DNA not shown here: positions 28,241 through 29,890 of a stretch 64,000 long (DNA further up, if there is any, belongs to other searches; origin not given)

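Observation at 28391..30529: IPCT/DIPPS-like two-gene module: cytidylyltransferase plus fused NTP-transferase-like/CDP-alcohol phosphatidyltransferase membrane enzyme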

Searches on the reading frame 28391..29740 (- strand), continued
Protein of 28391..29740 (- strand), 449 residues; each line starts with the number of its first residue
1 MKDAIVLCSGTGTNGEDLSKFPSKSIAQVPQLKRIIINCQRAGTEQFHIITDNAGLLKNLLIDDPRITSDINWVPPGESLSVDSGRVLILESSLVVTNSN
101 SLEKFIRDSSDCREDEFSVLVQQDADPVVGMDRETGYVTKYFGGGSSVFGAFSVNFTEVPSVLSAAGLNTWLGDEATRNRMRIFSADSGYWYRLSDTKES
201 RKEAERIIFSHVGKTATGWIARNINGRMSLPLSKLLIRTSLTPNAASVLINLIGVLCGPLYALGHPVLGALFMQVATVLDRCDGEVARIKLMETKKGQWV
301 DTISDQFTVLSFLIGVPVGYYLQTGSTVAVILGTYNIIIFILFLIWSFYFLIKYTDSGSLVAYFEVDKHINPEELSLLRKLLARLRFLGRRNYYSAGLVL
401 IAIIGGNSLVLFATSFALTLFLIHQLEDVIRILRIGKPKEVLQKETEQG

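Call 61: search_protein_families(library=ncbifam, proteins=[L088:9444-10409:+, L088:6857-7834:-, L087:9421-10380:+, L071:5405-6388:+, L003:11347-12144:+, L087:3017-4072:-], max_evalue=0.001)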
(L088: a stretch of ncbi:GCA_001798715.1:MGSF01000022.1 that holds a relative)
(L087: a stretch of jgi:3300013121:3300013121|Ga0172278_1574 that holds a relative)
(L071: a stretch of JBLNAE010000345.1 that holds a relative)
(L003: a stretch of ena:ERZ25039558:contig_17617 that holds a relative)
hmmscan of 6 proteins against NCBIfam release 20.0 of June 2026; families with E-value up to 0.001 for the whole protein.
L088:9444-10409:+ (321 aa): 40 families (the best 25 are shown)
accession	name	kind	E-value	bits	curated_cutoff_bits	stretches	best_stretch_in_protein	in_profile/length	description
TIGR03961.1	rSAM_PTO1314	hypoth_equivalog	4.2e-20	72.3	306.05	1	36-302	31-302/332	PTO1314 family radical SAM protein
TIGR02668.1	moaA_archaeal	equivalog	5.5e-18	65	325.25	1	31-272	13-265/303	GTP 3',8-cyclase MoaA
TIGR02666.1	moaA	equivalog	1.1e-17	64.1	284.05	1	32-199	14-196/336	GTP 3',8-cyclase MoaA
TIGR02109.1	PQQ_syn_pqqE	equivalog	5.6e-17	61.7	381.35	1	26-273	5-258/358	pyrroloquinoline quinone biosynthesis protein PqqE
TIGR04133.1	rSAM_w_lipo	hypoth_equivalog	7e-16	58.1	425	1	33-274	29-281/350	TIGR04133 family radical SAM/SPASM protein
NF001199.0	PRK00164.2-1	equivalog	1.7e-15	57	231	1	31-222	15-213/308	GTP 3',8-cyclase MoaA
TIGR04317.1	W_rSAM_matur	equivalog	4.2e-15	55.7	380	1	28-221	4-209/349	tungsten cofactor oxidoreductase radical SAM maturase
TIGR04545.1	rSAM_ahbD_hemeb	equivalog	1.2e-14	54.5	500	1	29-190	1-169/339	heme b synthase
TIGR04053.2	TIGR04053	equivalog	2.6e-14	53.2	395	1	27-190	7-180/366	TIGR04053 family radical SAM/SPASM domain-containing protein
TIGR03913.1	rad_SAM_trio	equivalog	2.8e-14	52.4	591.75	1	71-273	68-280/477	GDL motif peptide-associated radical SAM/SPASM maturase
TIGR04054.1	rSAM_NirJ1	equivalog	2.5e-12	46.1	650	1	29-223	37-241/387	putative heme d1 biosynthesis radical SAM protein NirJ1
TIGR04051.1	rSAM_NirJ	equivalog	2.6e-12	46.4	515.45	1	63-188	44-168/354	heme d1 biosynthesis radical SAM protein NirJ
NF050035.1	rSAM_WgK_link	exception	8.4e-12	44.7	650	1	26-188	7-176/367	radical SAM/SPASM peptide maturase WgkB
TIGR04347.1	pseudo_SAM_Halo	equivalog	1.1e-11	44.7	525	1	65-202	82-221/390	TIGR04347 family pseudo-SAM/SPASM protein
TIGR04055.1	rSAM_NirJ2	equivalog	1.5e-11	44.4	500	1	70-276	48-258/326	putative heme d1 biosynthesis radical SAM protein NirJ2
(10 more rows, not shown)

L088:6857-7834:- (325 aa): 2 families
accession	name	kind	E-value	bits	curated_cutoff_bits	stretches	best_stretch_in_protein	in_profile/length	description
TIGR03476.1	HpnL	subfamily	1.1e-32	113.7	195.65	1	7-317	2-312/318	putative membrane protein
TIGR00374.1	TIGR00374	subfamily_domain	1.1e-19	71.1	43.2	1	15-319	2-310/323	flippase-like domain-containing protein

L087:9421-10380:+ (319 aa): 43 families (the best 25 are shown)
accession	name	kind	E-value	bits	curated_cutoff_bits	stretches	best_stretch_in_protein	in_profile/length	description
TIGR03961.1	rSAM_PTO1314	hypoth_equivalog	5.2e-24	85.2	306.05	1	24-271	18-263/332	PTO1314 family radical SAM protein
TIGR02668.1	moaA_archaeal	equivalog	2.6e-22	79.2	325.25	1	32-271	13-265/303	GTP 3',8-cyclase MoaA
NF001199.0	PRK00164.2-1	equivalog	3.6e-22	78.9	231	1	33-271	16-267/308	GTP 3',8-cyclase MoaA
TIGR02109.1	PQQ_syn_pqqE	equivalog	1.6e-20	73.4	381.35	1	69-278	54-264/358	pyrroloquinoline quinone biosynthesis protein PqqE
TIGR04055.1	rSAM_NirJ2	equivalog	9.3e-19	68.1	500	1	70-272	47-255/326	putative heme d1 biosynthesis radical SAM protein NirJ2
TIGR04053.2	TIGR04053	equivalog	3e-18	66.2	395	1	24-203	3-191/366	TIGR04053 family radical SAM/SPASM domain-containing protein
TIGR02666.1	moaA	equivalog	1.4e-17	63.7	284.05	1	72-225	63-220/336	GTP 3',8-cyclase MoaA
TIGR04133.1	rSAM_w_lipo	hypoth_equivalog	2.2e-17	63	425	1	60-275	59-283/350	TIGR04133 family radical SAM/SPASM protein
TIGR04545.1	rSAM_ahbD_hemeb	equivalog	8.3e-17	61.6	500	1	30-213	1-190/339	heme b synthase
TIGR04317.1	W_rSAM_matur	equivalog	2e-16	60.1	380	1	33-276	8-260/349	tungsten cofactor oxidoreductase radical SAM maturase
TIGR04347.1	pseudo_SAM_Halo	equivalog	2.2e-16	60.1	525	1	26-179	36-194/390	TIGR04347 family pseudo-SAM/SPASM protein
TIGR03962.1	mycofact_rSAM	equivalog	1.9e-15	56.9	265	1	28-271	11-259/339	mycofactocin radical SAM maturase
TIGR04303.1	GeoRSP_rSAM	equivalog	5.2e-15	55.8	400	1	26-184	2-164/325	GeoRSP system radical SAM/SPASM protein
TIGR03470.1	HpnH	equivalog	1.1e-14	54.2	225.05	1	26-247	25-245/318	adenosyl-hopene transferase HpnH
TIGR03913.1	rad_SAM_trio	equivalog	1.2e-14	53.6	591.75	1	28-273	18-281/477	GDL motif peptide-associated radical SAM/SPASM maturase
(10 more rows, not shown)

L071:5405-6388:+ (327 aa): 46 families (the best 25 are shown)
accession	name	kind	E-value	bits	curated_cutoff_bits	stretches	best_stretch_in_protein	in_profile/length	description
TIGR03961.1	rSAM_PTO1314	hypoth_equivalog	2.1e-25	89.8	306.05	1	40-274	31-259/332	PTO1314 family radical SAM protein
TIGR04053.2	TIGR04053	equivalog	4.8e-20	72.1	395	1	30-233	6-217/366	TIGR04053 family radical SAM/SPASM domain-containing protein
TIGR02666.1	moaA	equivalog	1.7e-19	70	284.05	1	34-227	12-217/336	GTP 3',8-cyclase MoaA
TIGR02668.1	moaA_archaeal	equivalog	1.4e-18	66.9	325.25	1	34-235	12-219/303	GTP 3',8-cyclase MoaA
TIGR02109.1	PQQ_syn_pqqE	equivalog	7.8e-18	64.5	381.35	1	29-282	4-262/358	pyrroloquinoline quinone biosynthesis protein PqqE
TIGR04545.1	rSAM_ahbD_hemeb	equivalog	1.1e-17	64.5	500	1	34-212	2-185/339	heme b synthase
NF001199.0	PRK00164.2-1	equivalog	1.7e-17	63.5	231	1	34-228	14-215/308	GTP 3',8-cyclase MoaA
TIGR04055.1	rSAM_NirJ2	equivalog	2.1e-17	63.7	500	1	37-280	5-257/326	putative heme d1 biosynthesis radical SAM protein NirJ2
TIGR04133.1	rSAM_w_lipo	hypoth_equivalog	1.6e-16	60.2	425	1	36-280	28-282/350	TIGR04133 family radical SAM/SPASM protein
TIGR04054.1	rSAM_NirJ1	equivalog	4.6e-16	58.4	650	1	33-226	37-236/387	putative heme d1 biosynthesis radical SAM protein NirJ1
TIGR04347.1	pseudo_SAM_Halo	equivalog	1.5e-15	57.4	525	1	37-194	43-205/390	TIGR04347 family pseudo-SAM/SPASM protein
TIGR04317.1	W_rSAM_matur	equivalog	1.6e-13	50.5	380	1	32-231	4-215/349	tungsten cofactor oxidoreductase radical SAM maturase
NF050035.1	rSAM_WgK_link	exception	1.8e-13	50.2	650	1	30-200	7-181/367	radical SAM/SPASM peptide maturase WgkB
TIGR04546.1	rSAM_ahbC_deAc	equivalog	4e-13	48.9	650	1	36-232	43-245/390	12,18-didecarboxysiroheme deacetylase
TIGR04466.1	rSAM_BlsE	equivalog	1.7e-12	47.5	400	1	31-226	2-196/327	cytosylglucuronate decarboxylase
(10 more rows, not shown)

L003:11347-12144:+ (265 aa): 2 families
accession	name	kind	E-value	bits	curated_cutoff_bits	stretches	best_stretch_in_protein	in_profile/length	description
NF052565.1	OrnLipAcylHsRhiz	equivalog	1.8e-104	348.5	450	1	34-264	21-251/259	ornithine lipid ester-linked acyl 2-hydroxylase OlsC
NF033391.2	lipid_A_LpxO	equivalog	2e-35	122.3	500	1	47-238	44-234/297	lipid A hydroxylase LpxO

L087:3017-4072:- (351 aa): 0 families

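Call 63: search_solved_structures(query=L084:11439-12596:+, max_evalue=0.00001)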
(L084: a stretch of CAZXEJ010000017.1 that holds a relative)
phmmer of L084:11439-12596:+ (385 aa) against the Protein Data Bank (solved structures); distinct sequences matched with E-value up to 0.00001: 5.
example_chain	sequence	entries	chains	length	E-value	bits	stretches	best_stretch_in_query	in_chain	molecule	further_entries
4xso_B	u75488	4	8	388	3.5e-10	42.8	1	105-360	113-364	Alr3699 protein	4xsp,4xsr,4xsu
6kih_A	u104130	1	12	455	1.6e-08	37.3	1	163-363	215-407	Tll1590 protein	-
3c4q_A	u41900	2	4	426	3.5e-06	29.6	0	148-365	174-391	Predicted glycosyltransferases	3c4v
3c48_A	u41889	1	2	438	4.1e-06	29.4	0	148-365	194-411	Predicted glycosyltransferases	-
7qsg_A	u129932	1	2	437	9.4e-06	28.2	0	63-136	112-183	D-inositol 3-phosphate glycosyltransferase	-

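Call 64: search_solved_structures(query=L084:12678-13829:+, max_evalue=0.00001)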
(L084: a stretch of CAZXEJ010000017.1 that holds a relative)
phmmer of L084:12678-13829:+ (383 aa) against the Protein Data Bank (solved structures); distinct sequences matched with E-value up to 0.00001: 8.
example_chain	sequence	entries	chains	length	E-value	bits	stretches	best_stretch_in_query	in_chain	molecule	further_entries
4n9w_A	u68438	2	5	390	1.3e-13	54.4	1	21-372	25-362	GDP-mannose-dependent alpha-(1-2)-phosphatidylinositol mannosyltransferase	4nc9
2gej_A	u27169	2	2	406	1.5e-13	54.2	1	21-372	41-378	PHOSPHATIDYLINOSITOL MANNOSYLTRANSFERASE (PimA)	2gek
6kih_A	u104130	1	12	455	1.3e-12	51.1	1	178-369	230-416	Tll1590 protein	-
3c4q_A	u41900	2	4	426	4.3e-11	46.1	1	128-370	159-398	Predicted glycosyltransferases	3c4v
3c48_A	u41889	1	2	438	4.7e-11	46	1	128-370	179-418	Predicted glycosyltransferases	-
6tvp_A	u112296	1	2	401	2.9e-09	40.1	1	133-371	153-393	Alpha-maltose-1-phosphate synthase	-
3okc_A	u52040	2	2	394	1.1e-08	38.2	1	150-372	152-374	GDP-mannose-dependent alpha-(1-6)-phosphatidylinositol monomannoside mannosyltransferase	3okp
3oka_A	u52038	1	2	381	1.2e-08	38.1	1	150-371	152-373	GDP-mannose-dependent alpha-(1-6)-phosphatidylinositol monomannoside mannosyltransferase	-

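Call 72: find_homologous_proteins(query=P0127, max_evalue=1e-10)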
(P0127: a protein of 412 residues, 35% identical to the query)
Query P0127 (412 aa): 70 proteins with E <= 1e-10 among 7247 candidates.
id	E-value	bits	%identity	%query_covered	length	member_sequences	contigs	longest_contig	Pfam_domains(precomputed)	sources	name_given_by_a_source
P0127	2.4e-263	891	100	100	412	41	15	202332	PF01066.27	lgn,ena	-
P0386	3.9e-207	706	77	100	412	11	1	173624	PF01066.27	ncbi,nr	ncbi:MAG: CDP-alcohol phosphatidyltransferase family protein [Thermodesulfobacteriota bacterium]|nr:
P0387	6.4e-172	590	65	100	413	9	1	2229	PF01066.27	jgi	jgi:phosphatidylglycerophosphate synthase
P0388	4.2e-170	584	64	100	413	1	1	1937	PF01066.27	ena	-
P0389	2.7e-169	581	64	100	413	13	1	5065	PF01066.27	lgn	-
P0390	6.9e-169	580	64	100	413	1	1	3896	PF01066.27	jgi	jgi:phosphatidylglycerophosphate synthase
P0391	4.1e-164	564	63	100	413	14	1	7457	PF01066.27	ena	-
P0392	2.2e-148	512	59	100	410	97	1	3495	PF01066.27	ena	-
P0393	1.4e-146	506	56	100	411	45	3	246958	PF01066.27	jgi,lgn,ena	-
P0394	2.0e-146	506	57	100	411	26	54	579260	PF01066.27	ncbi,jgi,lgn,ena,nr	ncbi:CDP-alcohol phosphatidyltransferase family protein [bacterium]|jgi:phosphatidylglycerophosphate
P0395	5.8e-146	504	58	100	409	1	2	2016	PF01066.27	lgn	-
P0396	1.1e-145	503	57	100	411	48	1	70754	PF01066.27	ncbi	-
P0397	1.9e-145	503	57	100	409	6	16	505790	PF01066.27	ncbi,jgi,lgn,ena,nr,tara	ncbi:CDP-alcohol phosphatidyltransferase family protein [bacterium]|nr:CDP-alcohol phosphatidyltrans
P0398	6.1e-145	501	57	100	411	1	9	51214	PF01066.27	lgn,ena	-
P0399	6.3e-145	501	57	100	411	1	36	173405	PF01066.27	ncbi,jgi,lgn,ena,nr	ncbi:CDP-alcohol phosphatidyltransferase family protein [bacterium]|jgi:phosphatidylglycerophosphate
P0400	7.3e-145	501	57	100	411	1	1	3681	PF01066.27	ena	-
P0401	8.4e-145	501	57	100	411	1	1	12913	PF01066.27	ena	-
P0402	2.2e-144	499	57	100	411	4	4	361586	PF01066.27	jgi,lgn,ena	jgi:phosphatidylglycerophosphate synthase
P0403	1.1e-143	497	57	100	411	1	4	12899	PF01066.27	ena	-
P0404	1.5e-143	496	62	88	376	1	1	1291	PF01066.27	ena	-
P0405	2.3e-143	496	56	100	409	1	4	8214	PF01066.27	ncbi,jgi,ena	-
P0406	1.4e-142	493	57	100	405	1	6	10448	PF01066.27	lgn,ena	-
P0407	2.6e-142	492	57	100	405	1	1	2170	PF01066.27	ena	-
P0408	1.5e-134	467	53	100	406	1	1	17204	PF01066.27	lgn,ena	-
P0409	2.2e-134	466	53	100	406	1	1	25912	PF01066.27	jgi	-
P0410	2.9e-134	466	53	100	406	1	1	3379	PF01066.27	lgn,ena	-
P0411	5.3e-134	465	53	100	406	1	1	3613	PF01066.27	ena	-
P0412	1.0e-133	464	53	100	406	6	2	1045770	PF01066.27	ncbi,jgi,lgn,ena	-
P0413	1.2e-133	464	52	100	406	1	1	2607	PF01066.27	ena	-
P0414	2.7e-133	463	52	100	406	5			PF01066.27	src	-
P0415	1.4e-132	460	59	87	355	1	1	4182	PF01066.27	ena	-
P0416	2.2e-132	460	52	100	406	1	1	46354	PF01066.27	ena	-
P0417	2.8e-132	459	52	100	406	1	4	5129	PF01066.27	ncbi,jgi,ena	-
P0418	3.1e-132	459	52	100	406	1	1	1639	PF01066.27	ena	-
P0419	4.3e-132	459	53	100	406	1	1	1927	PF01066.27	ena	-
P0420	6.0e-132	458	52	100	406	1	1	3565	PF01066.27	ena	-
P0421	7.8e-132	458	52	100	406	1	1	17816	PF01066.27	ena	-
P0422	2.4e-131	456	51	100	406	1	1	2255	PF01066.27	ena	-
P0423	3.2e-131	456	52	100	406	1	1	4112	PF01066.27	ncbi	-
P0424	4.4e-130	452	52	100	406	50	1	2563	PF01066.27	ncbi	-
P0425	9.9e-130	451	52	100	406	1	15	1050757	PF01066.27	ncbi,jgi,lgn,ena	ncbi:MAG: CDP-alcohol phosphatidyltransferase family protein [bacterium]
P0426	1.1e-129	451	52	100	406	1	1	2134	PF01066.27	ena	-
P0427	1.7e-129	450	52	100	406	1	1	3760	PF01066.27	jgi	-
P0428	1.4e-128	447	51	100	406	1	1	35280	PF01066.27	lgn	-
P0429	2.3e-128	446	53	100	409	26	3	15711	PF01066.27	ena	-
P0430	3.1e-128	446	51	100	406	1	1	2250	PF01066.27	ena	-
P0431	5.0e-128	445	51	100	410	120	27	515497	PF01066.27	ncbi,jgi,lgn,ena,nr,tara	ncbi:hypothetical protein CM15mP43_07780 [bacterium]|nr:CDP-alcohol phosphatidyltransferase family p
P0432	4.7e-126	439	52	100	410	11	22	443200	PF01066.27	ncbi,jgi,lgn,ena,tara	tara:strand:- start:10537 stop:11769 length:1233 start_codon:yes stop_codon:yes gene_type:complete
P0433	3.9e-120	419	55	81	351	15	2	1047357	PF01066.27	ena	-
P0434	5.9e-102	360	53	82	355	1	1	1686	PF01066.27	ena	-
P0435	8.9e-97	343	53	78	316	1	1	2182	PF01066.27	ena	-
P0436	4.9e-92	327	51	78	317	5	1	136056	PF01066.27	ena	-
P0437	2.3e-65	239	56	54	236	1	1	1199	PF01066.27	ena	-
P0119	1.5e-50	190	29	98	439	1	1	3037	PF01066.27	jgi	-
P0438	1.1e-49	187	31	97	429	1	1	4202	PF01066.27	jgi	-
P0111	2.1e-49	187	29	98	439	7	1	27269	PF01066.27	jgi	jgi:CDP-L-myo-inositol myo-inositolphosphotransferase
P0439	9.6e-49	184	29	98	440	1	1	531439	PF01066.27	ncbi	ncbi:MAG: CDP-alcohol phosphatidyltransferase family protein [Deltaproteobacteria bacterium]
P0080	1.1e-48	184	29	98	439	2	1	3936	PF01066.27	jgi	jgi:phosphatidylglycerophosphate synthase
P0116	1.5e-48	184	30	98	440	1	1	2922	PF01066.27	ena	-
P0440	4.1e-48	182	29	98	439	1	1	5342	PF01066.27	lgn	-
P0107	4.3e-48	182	29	98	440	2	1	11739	PF01066.27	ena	-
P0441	4.4e-48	182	32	98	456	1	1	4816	PF01066.27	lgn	-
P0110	5.6e-48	182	31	98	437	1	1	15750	PF01066.27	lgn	-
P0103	2.2e-47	180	29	97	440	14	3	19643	PF01066.27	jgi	jgi:phosphatidylglycerophosphate synthase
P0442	3.1e-46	176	31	98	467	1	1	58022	PF01066.27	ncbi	ncbi:MAG: CDP-alcohol phosphatidyltransferase family protein [Thermodesulfobacteriota bacterium]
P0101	8.7e-46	175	27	97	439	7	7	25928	PF01066.27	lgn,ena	-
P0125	3.3e-45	173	30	98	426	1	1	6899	PF01066.27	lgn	-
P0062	4.8e-44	169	29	98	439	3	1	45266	PF01066.27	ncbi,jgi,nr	ncbi:CDP-alcohol phosphatidyltransferase family protein [Desulfobacterota bacterium AH_259_B03_O07]|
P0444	1.2e-15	75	44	31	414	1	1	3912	PF01128.26,PF01066.27,PF12804.14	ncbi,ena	-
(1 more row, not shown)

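Call 73: find_encoding_contigs(protein=P0425, flank=8000, max_places=1)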
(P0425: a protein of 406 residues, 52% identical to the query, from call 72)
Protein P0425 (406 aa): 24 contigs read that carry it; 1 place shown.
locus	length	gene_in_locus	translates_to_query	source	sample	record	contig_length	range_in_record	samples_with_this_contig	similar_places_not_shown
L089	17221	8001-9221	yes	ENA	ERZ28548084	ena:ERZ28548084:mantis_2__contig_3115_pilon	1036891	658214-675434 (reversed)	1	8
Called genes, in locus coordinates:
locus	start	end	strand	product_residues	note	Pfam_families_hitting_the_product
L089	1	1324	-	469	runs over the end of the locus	PF02934:GatB_N, PF02637:GatB_Yqey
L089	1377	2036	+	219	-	PF02585:PIG-L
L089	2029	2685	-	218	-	PF22175:Ogg-HhH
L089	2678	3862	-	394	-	PF01464:SLT, PF01476:LysM, PF23473:LysM3_LYK4_5 (weak), PF01476:LysM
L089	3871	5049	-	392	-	PF00155:Aminotran_1_2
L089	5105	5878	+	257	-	PF02548:Pantoate_transf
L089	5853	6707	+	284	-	PF02569:Pantoate_ligase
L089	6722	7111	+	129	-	PF02261:Asp_decarbox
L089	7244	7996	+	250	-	PF00483:NTP_transferase, PF12804:NTP_transf_3, PF20202:DUF6564 (weak)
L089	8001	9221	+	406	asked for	PF01066:CDP-OH_P_transf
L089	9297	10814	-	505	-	PF00209:SNF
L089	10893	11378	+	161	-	PF21157:DksA_N (weak), PF01258:zf-dskA_traR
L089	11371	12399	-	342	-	PF01008:IF-2B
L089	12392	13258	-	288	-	PF06325:PrmA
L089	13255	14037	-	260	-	PF13525:YfiO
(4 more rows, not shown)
